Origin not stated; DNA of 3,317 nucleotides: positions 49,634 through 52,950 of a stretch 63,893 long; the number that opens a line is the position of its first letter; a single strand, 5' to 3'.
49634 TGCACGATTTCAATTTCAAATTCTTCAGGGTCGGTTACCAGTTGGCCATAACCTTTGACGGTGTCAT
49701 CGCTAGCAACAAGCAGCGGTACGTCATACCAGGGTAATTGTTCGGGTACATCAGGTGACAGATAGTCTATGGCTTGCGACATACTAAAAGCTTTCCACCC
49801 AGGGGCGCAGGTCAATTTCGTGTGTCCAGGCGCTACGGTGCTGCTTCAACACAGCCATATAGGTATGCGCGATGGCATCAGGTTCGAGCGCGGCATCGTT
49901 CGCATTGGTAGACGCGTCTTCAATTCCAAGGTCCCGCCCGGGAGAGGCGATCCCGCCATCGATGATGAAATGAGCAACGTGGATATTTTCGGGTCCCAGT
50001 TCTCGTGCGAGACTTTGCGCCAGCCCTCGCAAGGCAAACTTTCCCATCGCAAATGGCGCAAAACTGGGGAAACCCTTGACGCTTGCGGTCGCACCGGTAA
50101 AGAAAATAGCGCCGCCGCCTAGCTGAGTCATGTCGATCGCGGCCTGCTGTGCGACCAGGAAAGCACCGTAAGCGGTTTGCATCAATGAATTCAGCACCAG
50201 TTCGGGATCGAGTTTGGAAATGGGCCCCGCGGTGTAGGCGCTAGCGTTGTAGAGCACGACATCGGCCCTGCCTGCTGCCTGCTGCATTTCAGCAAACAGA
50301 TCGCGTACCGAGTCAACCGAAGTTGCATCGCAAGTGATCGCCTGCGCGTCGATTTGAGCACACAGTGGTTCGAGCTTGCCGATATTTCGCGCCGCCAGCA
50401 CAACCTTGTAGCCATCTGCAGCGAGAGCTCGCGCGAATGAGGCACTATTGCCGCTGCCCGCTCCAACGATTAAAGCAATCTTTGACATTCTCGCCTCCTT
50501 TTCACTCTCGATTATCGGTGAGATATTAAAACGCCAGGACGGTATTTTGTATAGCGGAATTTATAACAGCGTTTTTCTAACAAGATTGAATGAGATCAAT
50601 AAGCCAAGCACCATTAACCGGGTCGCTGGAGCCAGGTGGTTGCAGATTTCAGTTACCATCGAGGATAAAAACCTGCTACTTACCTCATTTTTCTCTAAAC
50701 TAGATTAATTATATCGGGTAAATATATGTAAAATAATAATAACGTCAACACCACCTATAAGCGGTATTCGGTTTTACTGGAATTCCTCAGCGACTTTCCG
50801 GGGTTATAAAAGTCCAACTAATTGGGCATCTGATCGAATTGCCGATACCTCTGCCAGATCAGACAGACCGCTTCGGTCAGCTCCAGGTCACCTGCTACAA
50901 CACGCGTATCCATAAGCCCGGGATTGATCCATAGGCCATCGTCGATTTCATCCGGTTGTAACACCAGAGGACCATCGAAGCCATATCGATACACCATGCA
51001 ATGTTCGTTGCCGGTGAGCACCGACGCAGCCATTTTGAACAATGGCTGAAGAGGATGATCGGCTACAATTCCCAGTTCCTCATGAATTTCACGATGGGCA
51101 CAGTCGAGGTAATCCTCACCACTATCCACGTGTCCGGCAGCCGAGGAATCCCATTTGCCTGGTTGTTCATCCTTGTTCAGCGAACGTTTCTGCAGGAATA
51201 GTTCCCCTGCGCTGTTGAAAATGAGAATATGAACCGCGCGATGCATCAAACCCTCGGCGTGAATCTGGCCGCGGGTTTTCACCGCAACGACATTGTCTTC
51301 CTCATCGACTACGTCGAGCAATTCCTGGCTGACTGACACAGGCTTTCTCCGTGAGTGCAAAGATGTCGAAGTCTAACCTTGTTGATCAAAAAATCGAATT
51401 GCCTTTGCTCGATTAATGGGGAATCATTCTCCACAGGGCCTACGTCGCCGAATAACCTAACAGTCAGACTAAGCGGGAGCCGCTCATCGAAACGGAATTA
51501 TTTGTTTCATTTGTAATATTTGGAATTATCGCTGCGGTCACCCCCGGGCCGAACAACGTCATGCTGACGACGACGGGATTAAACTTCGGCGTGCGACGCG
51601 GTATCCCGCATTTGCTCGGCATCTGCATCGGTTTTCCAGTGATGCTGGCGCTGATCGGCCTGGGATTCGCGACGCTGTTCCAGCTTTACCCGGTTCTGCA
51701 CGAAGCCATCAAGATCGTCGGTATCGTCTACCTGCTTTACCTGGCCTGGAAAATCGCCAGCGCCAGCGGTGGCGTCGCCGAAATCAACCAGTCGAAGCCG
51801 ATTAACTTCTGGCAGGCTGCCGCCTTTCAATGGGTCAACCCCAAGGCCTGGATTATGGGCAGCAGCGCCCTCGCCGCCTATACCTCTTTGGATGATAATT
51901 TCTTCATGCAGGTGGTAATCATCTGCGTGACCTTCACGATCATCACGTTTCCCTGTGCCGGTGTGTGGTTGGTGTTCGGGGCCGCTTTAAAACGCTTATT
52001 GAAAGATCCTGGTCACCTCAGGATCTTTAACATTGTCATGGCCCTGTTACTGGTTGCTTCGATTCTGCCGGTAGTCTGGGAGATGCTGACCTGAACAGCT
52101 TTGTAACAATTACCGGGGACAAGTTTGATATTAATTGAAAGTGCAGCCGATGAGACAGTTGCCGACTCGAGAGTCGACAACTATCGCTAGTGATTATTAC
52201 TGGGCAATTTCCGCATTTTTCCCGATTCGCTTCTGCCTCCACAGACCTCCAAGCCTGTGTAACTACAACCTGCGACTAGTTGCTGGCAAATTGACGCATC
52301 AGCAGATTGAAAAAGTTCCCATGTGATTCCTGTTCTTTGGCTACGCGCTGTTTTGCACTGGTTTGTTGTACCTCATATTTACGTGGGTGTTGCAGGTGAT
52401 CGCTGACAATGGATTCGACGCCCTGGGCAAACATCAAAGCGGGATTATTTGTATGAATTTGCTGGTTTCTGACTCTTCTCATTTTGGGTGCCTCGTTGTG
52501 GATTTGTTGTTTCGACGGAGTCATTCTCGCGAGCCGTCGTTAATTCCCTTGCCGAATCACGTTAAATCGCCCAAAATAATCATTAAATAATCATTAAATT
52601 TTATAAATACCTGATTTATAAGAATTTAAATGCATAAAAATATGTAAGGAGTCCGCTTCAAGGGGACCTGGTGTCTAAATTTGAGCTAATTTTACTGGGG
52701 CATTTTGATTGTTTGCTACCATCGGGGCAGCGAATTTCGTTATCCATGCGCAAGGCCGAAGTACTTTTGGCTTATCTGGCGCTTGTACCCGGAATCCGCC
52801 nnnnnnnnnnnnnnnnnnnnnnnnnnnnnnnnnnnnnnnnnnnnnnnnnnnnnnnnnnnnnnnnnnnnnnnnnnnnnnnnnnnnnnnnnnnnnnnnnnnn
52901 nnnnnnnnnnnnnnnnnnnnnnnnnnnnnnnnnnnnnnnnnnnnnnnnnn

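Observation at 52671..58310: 1879-aa SARP/BTAD regulator carrying four complete tandem TolB-N-like plus TPR sensor modules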

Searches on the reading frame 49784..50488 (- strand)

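Call 13: search_protein_families(library=pfam, proteins=[window:49784-50488:-], max_evalue=0.001)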
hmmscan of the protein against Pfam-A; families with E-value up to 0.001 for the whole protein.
window:49784-50488:- (234 aa): 3 families
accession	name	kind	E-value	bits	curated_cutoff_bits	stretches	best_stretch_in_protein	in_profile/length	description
PF00106.31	adh_short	-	1e-28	100.6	26.6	1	3-173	1-176/195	short chain dehydrogenase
PF13561.12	adh_short_C2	-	2.3e-24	86.7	27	1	12-172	6-169/236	Enoyl-(Acyl carrier protein) reductase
PF23441.1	SDR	-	0.00022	21.2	27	1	58-170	77-187/258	SDR-like rossmann domain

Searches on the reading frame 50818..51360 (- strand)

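Call 13: search_protein_families(library=pfam, proteins=[window:50818-51360:-], max_evalue=0.001)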
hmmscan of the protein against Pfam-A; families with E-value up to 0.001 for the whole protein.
window:50818-51360:- (180 aa): 1 family
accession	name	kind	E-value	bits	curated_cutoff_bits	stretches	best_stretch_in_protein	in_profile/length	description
PF00293.34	NUDIX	-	1.8e-18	67.3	21.1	1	40-155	3-124/134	NUDIX domain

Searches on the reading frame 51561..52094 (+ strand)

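Call 13: search_protein_families(library=pfam, proteins=[window:51561-52094:+], max_evalue=0.001)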
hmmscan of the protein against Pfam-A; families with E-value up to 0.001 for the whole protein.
window:51561-52094:+ (177 aa): 1 family
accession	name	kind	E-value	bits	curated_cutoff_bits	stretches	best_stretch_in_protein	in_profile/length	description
PF01810.24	LysE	-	2.3e-12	47.2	25.6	1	4-165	16-183/193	LysE type translocator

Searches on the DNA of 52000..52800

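Call 107: search_rna_families(source=window, start=52000, end=52800, threshold=evalue, max_evalue=1)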
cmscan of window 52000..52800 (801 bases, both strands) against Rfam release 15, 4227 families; matches with E-value up to 1: 0.
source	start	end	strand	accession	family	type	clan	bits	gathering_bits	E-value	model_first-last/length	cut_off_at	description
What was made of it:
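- Tried and rejected: There is no Rfam family in the intergenic region (call 107).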

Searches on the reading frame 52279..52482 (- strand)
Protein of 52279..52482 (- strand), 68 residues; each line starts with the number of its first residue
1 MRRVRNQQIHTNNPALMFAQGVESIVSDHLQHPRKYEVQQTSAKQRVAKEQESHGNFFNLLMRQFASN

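Call 45: search_protein_families(library=pfam, proteins=[window:52279-52482:-], max_evalue=1)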
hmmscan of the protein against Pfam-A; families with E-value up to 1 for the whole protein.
window:52279-52482:- (68 aa): 0 families

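Call 46: search_protein_families(library=ncbifam, proteins=[window:52279-52482:-], max_evalue=1)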
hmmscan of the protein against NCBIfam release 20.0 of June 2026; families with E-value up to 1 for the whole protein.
window:52279-52482:- (68 aa): 1 family
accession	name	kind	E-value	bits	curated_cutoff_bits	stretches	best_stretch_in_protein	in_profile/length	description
TIGR02032.1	GG-red-SF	subfamily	0.079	12.6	158.8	1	5-62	129-189/297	geranylgeranyl reductase family protein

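Call 84: find_homologous_proteins(query=A5, max_evalue=0.001)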
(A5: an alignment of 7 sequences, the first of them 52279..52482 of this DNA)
Query A5 (7 sequences) (68 aa, profile of the alignment): 316 proteins with E <= 0.001 among 427 candidates; the best 120 are listed.
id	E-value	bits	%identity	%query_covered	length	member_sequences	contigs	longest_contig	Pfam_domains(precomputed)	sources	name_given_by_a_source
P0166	1.9e-33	132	100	100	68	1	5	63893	-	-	-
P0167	2.2e-33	132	81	100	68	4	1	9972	-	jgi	jgi:hypothetical protein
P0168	1.1e-32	130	72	99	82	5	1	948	-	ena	-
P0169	1.2e-32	130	79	99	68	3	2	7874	-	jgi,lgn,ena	-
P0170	1.5e-32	129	81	99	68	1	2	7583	-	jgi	jgi:hypothetical protein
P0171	7.6e-32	127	76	99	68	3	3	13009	-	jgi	-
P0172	7.9e-32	127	85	99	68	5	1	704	-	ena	-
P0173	9.7e-32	127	74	100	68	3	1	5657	-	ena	-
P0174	1.4e-31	126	73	99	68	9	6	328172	-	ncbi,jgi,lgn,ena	ncbi:MAG: hypothetical protein WBO58_16560 [Gammaproteobacteria bacterium]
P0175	1.4e-31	126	54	99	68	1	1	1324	-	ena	-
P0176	1.9e-31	126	70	99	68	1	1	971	-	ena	-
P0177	2.8e-31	125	76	99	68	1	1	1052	-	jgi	jgi:hypothetical protein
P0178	4.1e-31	125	53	97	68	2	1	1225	-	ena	-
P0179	4.7e-31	125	66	99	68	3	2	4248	-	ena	-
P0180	7.6e-31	124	63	99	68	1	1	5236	-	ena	-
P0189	8.5e-30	121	42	97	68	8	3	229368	-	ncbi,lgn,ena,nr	ncbi:MAG: hypothetical protein QNJ85_09450 [Gammaproteobacteria bacterium]|nr:hypothetical protein [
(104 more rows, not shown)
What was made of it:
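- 52276..52482 (-): Divergent small gene, 68 aa (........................................). No known family. The family has at least 316 clusters, all unnamed or named 'hypothetical protein' (call 84).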

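Call 85: find_encoding_contigs(protein=P0189, flank=9000, max_places=1)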
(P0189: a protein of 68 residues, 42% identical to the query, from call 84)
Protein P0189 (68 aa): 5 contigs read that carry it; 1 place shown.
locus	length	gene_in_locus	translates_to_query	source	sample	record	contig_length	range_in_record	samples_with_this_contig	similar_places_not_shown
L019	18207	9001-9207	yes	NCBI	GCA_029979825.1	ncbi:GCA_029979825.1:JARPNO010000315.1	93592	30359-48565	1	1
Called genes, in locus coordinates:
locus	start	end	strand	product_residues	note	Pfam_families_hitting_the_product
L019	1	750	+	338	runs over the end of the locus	PF00389:2-Hacid_dh (weak), PF02826:2-Hacid_dh_C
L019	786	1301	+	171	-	PF05995:CDO_I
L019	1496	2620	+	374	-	PF03150:CCP_MauG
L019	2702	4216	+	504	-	PF07364:DUF1485, PF07171:MlrC_C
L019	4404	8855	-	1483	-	PF13428:TPR_14 (faint), PF07719:TPR_2 (faint), PF13176:TPR_7 (faint), PF13181:TPR_8 (faint), PF13414:TPR_11 (faint), PF14559:TPR_19 (faint), PF23914:TPR_CcmH_CycH (faint), PF03704:BTAD, +7 more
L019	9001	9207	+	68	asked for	-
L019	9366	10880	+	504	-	PF00171:Aldedh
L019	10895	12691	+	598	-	PF12974:Phosphonate-bd, PF00512:HisKA, PF02518:HATPase_c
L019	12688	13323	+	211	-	PF00072:Response_reg, PF08281:Sigma70_r4_2, PF00196:GerE, PF04545:Sigma70_r4 (weak)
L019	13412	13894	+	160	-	PF02635:DsrE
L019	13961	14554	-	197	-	PF01810:LysE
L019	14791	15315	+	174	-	PF00293:NUDIX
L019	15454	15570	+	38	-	-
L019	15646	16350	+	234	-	PF00106:adh_short, PF13561:adh_short_C2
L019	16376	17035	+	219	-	PF04115:Ureidogly_lyase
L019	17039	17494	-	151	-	PF13279:4HBT_2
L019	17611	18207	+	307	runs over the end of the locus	PF00005:ABC_tran, PF13304:AAA_21 (weak)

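Call 86: find_encoding_contigs(protein=P0174, flank=9000, max_places=1)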
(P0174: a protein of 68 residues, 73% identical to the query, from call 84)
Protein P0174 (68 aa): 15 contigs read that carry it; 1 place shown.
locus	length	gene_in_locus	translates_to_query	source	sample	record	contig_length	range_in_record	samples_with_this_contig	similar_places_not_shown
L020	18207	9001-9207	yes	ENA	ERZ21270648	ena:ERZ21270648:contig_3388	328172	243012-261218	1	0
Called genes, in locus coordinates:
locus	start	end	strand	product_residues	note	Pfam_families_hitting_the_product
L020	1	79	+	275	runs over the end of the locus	PF04909:Amidohydro_2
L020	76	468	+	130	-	-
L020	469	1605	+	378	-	PF03150:CCP_MauG, PF21419:RoxA-like_Cyt-c (weak)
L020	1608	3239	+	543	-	PF07364:DUF1485, PF07171:MlrC_C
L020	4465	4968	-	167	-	-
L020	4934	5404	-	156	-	-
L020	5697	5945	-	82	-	-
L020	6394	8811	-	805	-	PF00486:Trans_reg_C (weak), PF03704:BTAD, PF07719:TPR_2 (faint), PF13428:TPR_14 (faint), PF13431:TPR_17 (faint), PF13432:TPR_16 (faint), PF14559:TPR_19 (faint), PF23914:TPR_CcmH_CycH (faint), +1 more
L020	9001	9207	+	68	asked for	-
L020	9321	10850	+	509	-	PF00171:Aldedh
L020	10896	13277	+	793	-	PF12974:Phosphonate-bd, PF00512:HisKA, PF02518:HATPase_c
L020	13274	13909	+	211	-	PF00072:Response_reg, PF04545:Sigma70_r4 (faint), PF08281:Sigma70_r4_2 (weak), PF00196:GerE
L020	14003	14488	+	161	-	PF02635:DsrE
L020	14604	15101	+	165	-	PF08534:Redoxin (weak), PF00578:AhpC-TSA, PF13098:Thioredoxin_2 (weak)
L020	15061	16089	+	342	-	PF00753:Lactamase_B, PF19583:ODP (weak), PF12706:Lactamase_B_2 (weak)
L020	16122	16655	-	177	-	PF01810:LysE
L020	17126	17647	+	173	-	PF00293:NUDIX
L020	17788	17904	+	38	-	-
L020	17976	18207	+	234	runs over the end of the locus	PF00106:adh_short, PF13561:adh_short_C2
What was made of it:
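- One relative (L020) is fragmented into an 805-aa ORF plus small ORFs (call 86).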

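Call 93: search_solved_structures(query=A5, max_evalue=10)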
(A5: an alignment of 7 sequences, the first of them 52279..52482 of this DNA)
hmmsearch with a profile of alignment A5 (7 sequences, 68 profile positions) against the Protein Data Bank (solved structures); distinct sequences matched with E-value up to 10: 1.
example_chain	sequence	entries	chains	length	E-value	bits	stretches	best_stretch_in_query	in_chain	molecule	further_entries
7eeb_A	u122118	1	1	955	2.4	11.7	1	36-63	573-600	Enhanced green fluorescent protein,Cation channel sperm-associated protein 1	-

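Call 94: search_protein_families(library=padloc, proteins=[window:52279-52482:-], max_evalue=0.01)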
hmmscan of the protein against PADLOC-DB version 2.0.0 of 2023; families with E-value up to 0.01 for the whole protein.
window:52279-52482:- (68 aa): 0 families
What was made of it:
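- On Anti-phage defence systems (PADLOC): No hits for the regulator, the small protein or the M81 neighbour (call 94).
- Tried and rejected: No defence-system models match (call 94). The small protein has no Pfam, PADLOC or PDB match and only a non-significant NCBIfam hit (calls 45, 46, 93, 94).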

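Call 102: find_encoding_contigs(protein=P0166, flank=7000, max_places=6)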
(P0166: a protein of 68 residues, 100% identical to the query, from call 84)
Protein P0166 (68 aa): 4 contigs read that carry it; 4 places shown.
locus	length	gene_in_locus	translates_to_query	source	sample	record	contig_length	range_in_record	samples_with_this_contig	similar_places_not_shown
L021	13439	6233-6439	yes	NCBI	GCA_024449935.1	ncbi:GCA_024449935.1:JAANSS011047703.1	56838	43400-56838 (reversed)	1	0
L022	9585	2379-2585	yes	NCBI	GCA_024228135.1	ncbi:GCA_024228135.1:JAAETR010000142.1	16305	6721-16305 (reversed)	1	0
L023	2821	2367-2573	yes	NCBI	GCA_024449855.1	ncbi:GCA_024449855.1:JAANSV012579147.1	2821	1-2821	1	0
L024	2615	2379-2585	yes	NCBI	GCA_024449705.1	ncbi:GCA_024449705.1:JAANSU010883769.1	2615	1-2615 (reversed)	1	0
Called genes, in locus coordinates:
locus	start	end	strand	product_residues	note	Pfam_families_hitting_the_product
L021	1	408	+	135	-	PF07171:MlrC_C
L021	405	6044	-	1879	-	PF13181:TPR_8 (faint), PF13424:TPR_12 (faint), PF03704:BTAD, PF13176:TPR_7 (faint), PF12895:ANAPC3 (faint), PF14559:TPR_19, PF12569:NatA_aux_su (weak), PF14559:TPR_19 (weak), +14 more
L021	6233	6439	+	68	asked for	-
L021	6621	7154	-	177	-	PF01810:LysE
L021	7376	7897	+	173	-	PF00293:NUDIX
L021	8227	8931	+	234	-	PF00106:adh_short, PF13561:adh_short_C2, PF23441:SDR (weak)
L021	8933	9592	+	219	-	PF04115:Ureidogly_lyase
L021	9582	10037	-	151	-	PF13279:4HBT_2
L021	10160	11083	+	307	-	PF00005:ABC_tran, PF13304:AAA_21 (weak)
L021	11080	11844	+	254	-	PF01061:ABC2_membrane, PF12698:ABC2_membrane_3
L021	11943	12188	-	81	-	PF06568:YjiS-like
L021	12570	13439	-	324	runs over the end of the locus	PF08240:ADH_N, PF00107:ADH_zinc_N, PF13602:ADH_zinc_N_2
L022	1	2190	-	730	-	PF13428:TPR_14 (faint), PF23914:TPR_CcmH_CycH (faint), PF03704:BTAD, PF12895:ANAPC3 (faint), PF13432:TPR_16 (faint), PF07719:TPR_2 (faint), PF13414:TPR_11 (faint), PF14559:TPR_19, +1 more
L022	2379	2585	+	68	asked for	-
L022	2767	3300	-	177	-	PF01810:LysE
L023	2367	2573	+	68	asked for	-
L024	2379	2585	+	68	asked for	-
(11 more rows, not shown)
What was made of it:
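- Tried and rejected: The small protein was used instead to reach sister assemblies (call 102).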
